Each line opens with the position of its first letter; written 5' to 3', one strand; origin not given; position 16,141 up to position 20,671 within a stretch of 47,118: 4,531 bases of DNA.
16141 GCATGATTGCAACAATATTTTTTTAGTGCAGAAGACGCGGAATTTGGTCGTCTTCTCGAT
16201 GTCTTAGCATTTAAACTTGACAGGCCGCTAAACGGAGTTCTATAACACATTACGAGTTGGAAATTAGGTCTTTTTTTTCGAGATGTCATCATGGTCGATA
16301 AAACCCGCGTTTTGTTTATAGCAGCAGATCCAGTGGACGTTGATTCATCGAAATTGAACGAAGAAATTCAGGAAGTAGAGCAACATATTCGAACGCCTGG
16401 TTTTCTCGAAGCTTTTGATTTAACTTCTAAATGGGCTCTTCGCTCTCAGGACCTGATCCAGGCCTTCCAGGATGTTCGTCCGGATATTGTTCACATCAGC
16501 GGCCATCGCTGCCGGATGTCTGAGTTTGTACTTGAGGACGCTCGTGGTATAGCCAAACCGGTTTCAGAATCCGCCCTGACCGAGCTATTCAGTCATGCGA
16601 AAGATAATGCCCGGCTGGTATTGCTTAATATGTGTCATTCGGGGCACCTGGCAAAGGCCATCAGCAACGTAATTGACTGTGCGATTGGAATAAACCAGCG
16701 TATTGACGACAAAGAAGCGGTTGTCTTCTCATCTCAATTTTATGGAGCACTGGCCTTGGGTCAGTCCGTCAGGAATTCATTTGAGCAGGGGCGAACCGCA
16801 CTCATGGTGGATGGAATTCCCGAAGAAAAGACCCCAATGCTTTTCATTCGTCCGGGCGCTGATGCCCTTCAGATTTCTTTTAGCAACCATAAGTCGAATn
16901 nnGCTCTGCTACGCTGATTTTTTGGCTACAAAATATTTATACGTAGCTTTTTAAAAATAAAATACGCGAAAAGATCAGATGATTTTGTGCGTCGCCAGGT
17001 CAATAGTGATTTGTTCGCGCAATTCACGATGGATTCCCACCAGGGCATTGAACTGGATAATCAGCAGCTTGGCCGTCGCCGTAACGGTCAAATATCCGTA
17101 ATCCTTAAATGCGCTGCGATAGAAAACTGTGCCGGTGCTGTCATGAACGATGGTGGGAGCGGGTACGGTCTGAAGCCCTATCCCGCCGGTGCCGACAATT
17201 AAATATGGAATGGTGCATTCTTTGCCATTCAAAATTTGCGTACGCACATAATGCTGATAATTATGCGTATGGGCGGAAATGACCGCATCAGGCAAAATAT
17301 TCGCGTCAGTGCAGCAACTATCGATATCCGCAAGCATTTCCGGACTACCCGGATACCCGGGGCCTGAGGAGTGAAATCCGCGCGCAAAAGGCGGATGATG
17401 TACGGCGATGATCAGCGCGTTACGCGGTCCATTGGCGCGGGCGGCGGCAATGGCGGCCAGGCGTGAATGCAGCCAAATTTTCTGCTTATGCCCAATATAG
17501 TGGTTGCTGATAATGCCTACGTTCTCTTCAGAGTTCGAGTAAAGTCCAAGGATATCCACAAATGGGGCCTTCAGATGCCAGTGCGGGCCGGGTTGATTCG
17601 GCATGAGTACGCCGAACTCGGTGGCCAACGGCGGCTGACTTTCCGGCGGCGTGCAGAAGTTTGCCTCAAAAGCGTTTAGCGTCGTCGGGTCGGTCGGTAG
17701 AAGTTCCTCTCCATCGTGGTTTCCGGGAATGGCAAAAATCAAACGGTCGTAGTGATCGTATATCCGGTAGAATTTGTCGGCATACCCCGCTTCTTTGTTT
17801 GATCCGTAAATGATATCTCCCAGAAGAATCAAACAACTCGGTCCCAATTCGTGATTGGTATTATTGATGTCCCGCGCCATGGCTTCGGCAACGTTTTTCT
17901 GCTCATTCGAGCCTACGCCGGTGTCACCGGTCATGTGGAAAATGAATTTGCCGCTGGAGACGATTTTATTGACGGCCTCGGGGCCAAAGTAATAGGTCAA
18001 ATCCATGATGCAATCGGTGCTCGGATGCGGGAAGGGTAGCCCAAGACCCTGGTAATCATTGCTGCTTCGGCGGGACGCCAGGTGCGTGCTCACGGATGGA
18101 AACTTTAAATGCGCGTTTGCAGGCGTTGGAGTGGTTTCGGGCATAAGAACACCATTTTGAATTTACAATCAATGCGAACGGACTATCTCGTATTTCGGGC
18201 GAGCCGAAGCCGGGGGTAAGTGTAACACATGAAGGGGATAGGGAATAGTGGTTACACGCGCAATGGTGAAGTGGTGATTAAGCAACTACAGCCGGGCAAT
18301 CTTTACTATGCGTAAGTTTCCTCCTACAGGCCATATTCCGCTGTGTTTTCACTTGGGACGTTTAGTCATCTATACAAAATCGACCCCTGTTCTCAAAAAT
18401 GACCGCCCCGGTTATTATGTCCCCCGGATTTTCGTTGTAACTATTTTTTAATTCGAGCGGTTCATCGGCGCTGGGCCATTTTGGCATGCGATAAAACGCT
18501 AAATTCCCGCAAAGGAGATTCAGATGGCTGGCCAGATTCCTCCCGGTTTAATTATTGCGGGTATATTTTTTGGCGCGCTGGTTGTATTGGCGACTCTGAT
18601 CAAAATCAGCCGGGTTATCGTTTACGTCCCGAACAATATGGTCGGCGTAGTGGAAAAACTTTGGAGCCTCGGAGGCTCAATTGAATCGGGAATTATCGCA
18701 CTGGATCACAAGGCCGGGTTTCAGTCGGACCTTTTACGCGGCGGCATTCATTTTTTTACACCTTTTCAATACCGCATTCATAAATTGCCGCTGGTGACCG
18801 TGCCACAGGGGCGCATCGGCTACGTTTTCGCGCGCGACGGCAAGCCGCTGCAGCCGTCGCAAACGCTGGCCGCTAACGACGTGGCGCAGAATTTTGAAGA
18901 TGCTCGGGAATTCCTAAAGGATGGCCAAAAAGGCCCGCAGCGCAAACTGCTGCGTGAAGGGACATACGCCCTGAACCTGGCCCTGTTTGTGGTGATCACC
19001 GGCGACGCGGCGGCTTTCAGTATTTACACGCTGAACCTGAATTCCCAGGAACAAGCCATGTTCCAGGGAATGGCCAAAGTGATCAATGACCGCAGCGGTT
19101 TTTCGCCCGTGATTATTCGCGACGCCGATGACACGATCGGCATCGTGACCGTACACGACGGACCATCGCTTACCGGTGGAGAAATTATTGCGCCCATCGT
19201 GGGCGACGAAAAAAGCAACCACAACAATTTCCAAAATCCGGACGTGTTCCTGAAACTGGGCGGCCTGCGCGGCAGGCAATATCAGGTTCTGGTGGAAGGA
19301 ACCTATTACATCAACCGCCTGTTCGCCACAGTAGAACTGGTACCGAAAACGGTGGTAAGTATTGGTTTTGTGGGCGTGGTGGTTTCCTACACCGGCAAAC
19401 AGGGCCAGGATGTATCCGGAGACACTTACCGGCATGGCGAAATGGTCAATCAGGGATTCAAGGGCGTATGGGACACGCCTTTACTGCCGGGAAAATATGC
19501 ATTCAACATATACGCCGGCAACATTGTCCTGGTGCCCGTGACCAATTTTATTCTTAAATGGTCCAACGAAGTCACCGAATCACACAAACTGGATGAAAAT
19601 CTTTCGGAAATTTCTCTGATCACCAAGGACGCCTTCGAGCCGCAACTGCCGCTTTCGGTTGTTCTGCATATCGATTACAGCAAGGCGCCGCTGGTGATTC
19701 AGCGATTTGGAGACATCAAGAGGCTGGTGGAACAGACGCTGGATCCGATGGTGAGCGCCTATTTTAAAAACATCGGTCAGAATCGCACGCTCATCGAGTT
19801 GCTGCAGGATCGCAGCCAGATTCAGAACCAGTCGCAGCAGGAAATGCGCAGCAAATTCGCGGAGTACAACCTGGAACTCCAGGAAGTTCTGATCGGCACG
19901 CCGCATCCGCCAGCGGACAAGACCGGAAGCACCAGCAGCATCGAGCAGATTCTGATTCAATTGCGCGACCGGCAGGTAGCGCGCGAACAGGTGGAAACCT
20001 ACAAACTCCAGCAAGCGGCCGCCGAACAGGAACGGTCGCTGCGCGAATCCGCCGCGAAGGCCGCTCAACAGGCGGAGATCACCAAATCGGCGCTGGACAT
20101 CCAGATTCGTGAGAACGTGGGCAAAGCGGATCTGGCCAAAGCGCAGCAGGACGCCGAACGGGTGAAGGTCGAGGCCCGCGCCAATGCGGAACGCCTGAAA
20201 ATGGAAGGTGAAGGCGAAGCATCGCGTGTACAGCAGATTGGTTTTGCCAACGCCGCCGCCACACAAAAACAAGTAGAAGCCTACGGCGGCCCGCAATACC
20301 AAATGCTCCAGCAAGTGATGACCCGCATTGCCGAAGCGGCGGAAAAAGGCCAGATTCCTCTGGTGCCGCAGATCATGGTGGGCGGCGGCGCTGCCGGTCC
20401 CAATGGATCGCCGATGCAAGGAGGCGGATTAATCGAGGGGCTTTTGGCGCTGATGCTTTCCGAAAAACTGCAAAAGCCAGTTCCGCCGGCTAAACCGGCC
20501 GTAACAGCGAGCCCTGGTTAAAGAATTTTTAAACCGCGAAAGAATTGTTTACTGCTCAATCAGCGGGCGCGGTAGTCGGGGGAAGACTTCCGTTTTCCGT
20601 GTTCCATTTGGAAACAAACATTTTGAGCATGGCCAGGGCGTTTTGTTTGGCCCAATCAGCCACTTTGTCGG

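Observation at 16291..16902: Stand-alone minimal CHAT/caspase-fold protease divergently transcribed from the T6SS-like operon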

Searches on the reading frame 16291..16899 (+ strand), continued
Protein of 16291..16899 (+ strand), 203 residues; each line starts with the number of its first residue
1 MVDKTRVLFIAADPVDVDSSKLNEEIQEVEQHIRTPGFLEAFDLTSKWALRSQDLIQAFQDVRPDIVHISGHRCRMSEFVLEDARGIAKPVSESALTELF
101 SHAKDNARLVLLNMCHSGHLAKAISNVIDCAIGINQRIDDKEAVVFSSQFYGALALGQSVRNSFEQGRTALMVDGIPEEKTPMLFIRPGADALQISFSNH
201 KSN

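Call 90: search_protein_families(library=ncbifam, proteins=[P0002, P0003], max_evalue=0.01)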
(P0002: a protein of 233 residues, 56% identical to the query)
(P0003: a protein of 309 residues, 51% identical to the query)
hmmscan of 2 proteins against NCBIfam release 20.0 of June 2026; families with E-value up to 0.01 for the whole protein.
P0002 (233 aa): 1 family
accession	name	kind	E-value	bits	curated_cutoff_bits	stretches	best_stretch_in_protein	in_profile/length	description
NF045509.1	CellDiv_HetF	equivalog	0.0016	16.8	1200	1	51-160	220-346/836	cell division protein HetF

P0003 (309 aa): 1 family
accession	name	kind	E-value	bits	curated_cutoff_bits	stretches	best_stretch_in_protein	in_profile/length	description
NF045509.1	CellDiv_HetF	equivalog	0.00011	20.7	1200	1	38-161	207-347/836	cell division protein HetF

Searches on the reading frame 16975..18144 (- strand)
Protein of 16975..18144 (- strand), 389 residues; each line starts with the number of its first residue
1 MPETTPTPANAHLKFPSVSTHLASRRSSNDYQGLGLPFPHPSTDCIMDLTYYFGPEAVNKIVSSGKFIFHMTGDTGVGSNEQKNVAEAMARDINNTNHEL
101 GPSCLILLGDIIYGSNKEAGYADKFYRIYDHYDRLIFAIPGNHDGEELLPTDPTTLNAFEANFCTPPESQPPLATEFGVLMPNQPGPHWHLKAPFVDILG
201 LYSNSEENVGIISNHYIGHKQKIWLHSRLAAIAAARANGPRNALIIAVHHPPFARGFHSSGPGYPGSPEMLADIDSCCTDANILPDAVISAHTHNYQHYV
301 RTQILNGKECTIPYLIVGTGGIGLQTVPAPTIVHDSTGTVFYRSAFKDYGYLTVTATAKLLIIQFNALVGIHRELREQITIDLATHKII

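Call 5: search_protein_families(library=pfam, proteins=[window:16975-18144:-], max_evalue=0.001)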
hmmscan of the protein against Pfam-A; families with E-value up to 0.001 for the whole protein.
window:16975-18144:- (389 aa): 1 family
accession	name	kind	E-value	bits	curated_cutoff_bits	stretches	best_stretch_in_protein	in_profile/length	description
PF00149.33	Metallophos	-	1.3e-10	42.5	21.5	1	72-296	6-191/191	Calcineurin-like phosphoesterase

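Call 6: search_protein_families(library=padloc, proteins=[window:16975-18144:-], max_evalue=1)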
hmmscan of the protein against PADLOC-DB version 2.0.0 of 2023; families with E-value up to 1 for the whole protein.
window:16975-18144:- (389 aa): 0 families

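Call 7: search_protein_families(library=ncbifam, proteins=[window:16975-18144:-], max_evalue=0.01)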
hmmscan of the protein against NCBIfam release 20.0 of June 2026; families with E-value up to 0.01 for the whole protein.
window:16975-18144:- (389 aa): 1 family
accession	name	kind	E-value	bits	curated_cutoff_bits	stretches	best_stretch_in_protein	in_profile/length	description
TIGR04123.1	P_estr_lig_assc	hypoth_equivalog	0.0099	15.3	150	0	91-146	54-111/207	ligase-associated DNA damage response endonuclease PdeM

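Call 55: find_related_loci(query=window:16975-18141:-, collection=metagenome_contigs, flank=6000)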
Query window:16975-18141:- (388 aa) in metagenome_contigs; peptide patterns used: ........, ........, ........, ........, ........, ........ (x = any residue, [..] = any of these).
42 stretches matched a pattern; 8 encode a relative of the query (tblastn E <= 1e-3); 8 distinct loci.
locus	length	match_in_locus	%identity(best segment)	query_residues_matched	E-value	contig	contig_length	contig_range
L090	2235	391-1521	67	12-388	0e+0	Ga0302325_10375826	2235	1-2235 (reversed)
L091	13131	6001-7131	64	12-388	5e-170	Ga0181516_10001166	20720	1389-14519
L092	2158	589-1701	62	12-382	1e-178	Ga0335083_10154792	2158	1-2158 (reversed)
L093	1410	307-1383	65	30-388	0e+0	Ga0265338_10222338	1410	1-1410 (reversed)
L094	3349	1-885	65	88-382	3e-141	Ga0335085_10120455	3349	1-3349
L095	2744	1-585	66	194-388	8e-85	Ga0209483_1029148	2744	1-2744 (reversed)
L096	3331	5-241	66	304-382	6e-28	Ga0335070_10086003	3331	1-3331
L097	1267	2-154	63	332-382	2e-15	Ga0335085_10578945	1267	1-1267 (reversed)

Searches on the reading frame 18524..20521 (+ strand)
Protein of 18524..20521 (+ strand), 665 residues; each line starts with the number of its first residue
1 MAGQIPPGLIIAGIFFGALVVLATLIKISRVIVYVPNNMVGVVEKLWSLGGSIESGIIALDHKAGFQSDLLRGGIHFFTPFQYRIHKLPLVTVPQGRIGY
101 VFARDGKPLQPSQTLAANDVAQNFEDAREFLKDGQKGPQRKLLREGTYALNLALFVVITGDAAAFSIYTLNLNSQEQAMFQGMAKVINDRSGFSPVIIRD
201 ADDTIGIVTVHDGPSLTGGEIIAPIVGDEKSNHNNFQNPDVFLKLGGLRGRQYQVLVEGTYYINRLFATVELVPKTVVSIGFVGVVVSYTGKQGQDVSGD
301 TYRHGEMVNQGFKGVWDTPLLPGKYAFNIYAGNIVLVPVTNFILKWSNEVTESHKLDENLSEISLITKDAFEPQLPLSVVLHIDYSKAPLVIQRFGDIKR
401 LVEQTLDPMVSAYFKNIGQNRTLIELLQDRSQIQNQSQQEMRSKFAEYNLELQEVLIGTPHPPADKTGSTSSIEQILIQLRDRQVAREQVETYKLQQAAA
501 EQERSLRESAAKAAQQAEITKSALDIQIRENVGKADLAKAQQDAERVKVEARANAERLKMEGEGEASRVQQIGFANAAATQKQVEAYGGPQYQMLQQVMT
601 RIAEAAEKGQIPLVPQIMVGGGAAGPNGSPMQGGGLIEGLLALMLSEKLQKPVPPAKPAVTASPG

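Call 5: search_protein_families(library=pfam, proteins=[window:18524-20521:+], max_evalue=0.001)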
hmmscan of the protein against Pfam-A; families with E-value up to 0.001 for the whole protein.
window:18524-20521:+ (665 aa): 1 family
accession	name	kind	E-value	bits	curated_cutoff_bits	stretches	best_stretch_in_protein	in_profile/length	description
PF01145.31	Band_7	-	1e-17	65.2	23.6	1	277-494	2-166/176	SPFH domain / Band 7 family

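Call 6: search_protein_families(library=padloc, proteins=[window:18524-20521:+], max_evalue=1)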
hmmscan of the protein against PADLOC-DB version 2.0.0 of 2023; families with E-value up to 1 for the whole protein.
window:18524-20521:+ (665 aa): 0 families

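Call 7: search_protein_families(library=ncbifam, proteins=[window:18524-20521:+], max_evalue=0.01)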
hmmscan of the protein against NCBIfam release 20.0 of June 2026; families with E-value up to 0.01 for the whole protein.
window:18524-20521:+ (665 aa): 1 family
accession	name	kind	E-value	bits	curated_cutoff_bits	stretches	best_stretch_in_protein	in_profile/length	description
NF058507.1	FlotScfldFlot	equivalog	0.0071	15.4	700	0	478-613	294-423/477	flotillin lipid rafts scaffold protein FloT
